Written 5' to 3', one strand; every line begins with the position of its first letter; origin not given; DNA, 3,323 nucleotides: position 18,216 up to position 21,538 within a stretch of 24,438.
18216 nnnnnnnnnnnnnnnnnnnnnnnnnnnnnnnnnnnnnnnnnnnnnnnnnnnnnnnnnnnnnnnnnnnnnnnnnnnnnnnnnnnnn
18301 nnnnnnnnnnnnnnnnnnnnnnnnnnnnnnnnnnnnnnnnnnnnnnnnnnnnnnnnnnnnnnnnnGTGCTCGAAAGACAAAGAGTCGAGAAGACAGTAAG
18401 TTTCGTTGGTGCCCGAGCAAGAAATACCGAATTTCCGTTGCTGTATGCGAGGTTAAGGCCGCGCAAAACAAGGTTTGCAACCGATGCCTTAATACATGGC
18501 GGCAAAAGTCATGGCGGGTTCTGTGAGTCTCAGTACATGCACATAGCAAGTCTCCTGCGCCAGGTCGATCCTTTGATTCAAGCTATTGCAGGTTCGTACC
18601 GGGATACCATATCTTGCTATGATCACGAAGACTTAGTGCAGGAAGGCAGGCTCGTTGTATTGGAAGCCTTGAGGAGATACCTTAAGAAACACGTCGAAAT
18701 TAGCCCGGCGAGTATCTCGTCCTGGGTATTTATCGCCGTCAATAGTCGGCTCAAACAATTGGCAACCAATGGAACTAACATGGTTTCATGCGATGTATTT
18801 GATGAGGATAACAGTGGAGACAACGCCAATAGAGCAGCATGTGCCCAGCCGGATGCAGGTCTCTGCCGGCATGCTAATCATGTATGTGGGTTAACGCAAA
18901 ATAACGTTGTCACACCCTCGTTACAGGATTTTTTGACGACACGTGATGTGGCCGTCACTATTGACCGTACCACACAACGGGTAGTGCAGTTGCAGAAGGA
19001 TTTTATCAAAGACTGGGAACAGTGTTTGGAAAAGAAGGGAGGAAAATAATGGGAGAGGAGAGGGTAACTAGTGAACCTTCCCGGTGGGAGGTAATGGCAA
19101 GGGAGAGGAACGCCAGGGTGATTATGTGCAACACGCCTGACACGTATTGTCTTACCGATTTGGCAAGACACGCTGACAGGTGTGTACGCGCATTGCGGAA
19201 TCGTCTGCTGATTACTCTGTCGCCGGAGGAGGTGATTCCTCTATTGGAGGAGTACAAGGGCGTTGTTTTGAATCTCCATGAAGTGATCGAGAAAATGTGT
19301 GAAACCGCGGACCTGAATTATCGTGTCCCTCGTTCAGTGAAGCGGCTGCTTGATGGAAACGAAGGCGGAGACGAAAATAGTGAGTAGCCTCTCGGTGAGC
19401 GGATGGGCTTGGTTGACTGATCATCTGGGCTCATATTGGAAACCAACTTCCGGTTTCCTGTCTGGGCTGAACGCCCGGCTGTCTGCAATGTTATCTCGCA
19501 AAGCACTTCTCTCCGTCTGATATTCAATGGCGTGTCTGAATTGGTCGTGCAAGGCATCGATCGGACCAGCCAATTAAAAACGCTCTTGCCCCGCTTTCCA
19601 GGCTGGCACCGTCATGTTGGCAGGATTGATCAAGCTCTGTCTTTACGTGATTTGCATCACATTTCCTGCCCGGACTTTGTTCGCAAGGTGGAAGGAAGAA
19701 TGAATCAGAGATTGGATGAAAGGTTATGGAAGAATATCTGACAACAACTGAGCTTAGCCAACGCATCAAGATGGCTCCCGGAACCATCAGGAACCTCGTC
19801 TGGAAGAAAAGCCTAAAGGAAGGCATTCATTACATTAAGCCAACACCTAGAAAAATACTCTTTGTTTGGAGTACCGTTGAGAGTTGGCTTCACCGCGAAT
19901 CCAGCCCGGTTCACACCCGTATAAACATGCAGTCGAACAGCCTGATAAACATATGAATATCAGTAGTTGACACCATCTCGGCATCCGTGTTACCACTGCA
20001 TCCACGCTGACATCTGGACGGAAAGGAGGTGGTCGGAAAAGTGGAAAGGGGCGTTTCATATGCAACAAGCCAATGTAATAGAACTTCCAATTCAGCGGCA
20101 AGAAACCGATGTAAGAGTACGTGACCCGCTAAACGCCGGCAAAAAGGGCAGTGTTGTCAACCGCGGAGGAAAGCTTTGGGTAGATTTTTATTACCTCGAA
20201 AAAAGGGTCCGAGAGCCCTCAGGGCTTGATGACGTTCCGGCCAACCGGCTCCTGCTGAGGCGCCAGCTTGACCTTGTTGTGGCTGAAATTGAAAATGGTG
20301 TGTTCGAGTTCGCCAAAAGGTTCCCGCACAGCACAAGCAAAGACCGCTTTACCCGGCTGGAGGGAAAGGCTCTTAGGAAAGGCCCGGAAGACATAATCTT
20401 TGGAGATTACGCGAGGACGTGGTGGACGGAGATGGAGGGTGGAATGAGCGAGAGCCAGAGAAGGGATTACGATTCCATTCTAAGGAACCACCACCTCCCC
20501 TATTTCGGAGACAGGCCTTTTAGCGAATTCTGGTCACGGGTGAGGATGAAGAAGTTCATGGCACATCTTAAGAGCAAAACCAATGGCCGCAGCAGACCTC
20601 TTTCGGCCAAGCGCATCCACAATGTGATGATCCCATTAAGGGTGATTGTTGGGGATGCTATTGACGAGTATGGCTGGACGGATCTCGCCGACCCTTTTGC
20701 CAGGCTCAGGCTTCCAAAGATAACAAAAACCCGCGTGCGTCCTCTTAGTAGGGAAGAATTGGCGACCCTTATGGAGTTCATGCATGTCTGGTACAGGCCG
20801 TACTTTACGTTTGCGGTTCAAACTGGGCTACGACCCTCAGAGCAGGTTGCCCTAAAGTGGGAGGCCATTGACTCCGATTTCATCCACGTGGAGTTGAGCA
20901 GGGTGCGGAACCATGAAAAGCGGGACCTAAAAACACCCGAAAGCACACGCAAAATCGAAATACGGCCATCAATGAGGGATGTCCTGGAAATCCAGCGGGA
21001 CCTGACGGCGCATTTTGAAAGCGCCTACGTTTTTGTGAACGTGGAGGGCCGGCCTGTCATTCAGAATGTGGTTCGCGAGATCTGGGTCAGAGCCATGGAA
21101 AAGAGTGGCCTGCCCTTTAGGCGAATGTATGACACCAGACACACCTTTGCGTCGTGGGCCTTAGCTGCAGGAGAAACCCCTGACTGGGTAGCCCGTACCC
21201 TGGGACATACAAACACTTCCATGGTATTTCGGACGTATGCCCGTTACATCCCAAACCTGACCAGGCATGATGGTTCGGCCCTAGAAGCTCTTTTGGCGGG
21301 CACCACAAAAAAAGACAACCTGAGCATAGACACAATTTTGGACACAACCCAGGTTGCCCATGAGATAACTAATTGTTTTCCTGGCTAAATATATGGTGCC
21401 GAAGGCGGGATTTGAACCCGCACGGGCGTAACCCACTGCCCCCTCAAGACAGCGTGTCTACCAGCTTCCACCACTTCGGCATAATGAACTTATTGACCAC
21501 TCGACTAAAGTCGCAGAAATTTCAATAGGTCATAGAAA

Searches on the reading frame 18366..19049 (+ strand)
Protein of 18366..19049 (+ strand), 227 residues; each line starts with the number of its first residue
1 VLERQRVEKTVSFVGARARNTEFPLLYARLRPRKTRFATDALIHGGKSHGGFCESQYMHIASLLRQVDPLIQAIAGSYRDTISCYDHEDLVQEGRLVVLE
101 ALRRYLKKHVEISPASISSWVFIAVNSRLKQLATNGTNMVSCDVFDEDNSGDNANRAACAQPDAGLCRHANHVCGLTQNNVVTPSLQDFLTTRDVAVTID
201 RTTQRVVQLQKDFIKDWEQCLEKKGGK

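Call 10: search_protein_families(library=pfam, proteins=[window:18366-19049:+], max_evalue=0.01)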
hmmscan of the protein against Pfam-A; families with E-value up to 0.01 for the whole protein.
window:18366-19049:+ (227 aa): 1 family
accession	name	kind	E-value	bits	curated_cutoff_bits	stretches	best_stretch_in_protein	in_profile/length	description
PF04542.20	Sigma70_r2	-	0.00044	20.4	24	1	64-108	2-45/71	Sigma-70 region 2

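Call 14: search_protein_families(library=padloc, proteins=[window:18366-19049:+], max_evalue=0.01)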
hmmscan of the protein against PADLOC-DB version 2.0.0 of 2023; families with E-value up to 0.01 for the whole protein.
window:18366-19049:+ (227 aa): 0 families

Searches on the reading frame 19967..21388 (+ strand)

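Call 10: search_protein_families(library=pfam, proteins=[window:19967-21388:+], max_evalue=0.01)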
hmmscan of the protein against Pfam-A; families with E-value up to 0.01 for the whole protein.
window:19967-21388:+ (473 aa): 3 families
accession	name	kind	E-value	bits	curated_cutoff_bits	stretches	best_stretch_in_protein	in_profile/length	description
PF00589.27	Phage_integrase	-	1.1e-19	71.3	27.1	1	260-426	3-167/172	Phage integrase family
PF12167.14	Arm-DNA-bind_2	-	8.8e-17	61.3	22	1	61-122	2-64/65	Arm DNA-binding domain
PF14659.12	Phage_int_SAM_3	-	0.00018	22.1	22.6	1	145-185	2-42/58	Phage integrase, N-terminal SAM-like domain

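Call 14: search_protein_families(library=padloc, proteins=[window:19967-21388:+], max_evalue=0.01)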
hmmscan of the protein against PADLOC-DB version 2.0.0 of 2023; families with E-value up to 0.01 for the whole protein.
window:19967-21388:+ (473 aa): 0 families
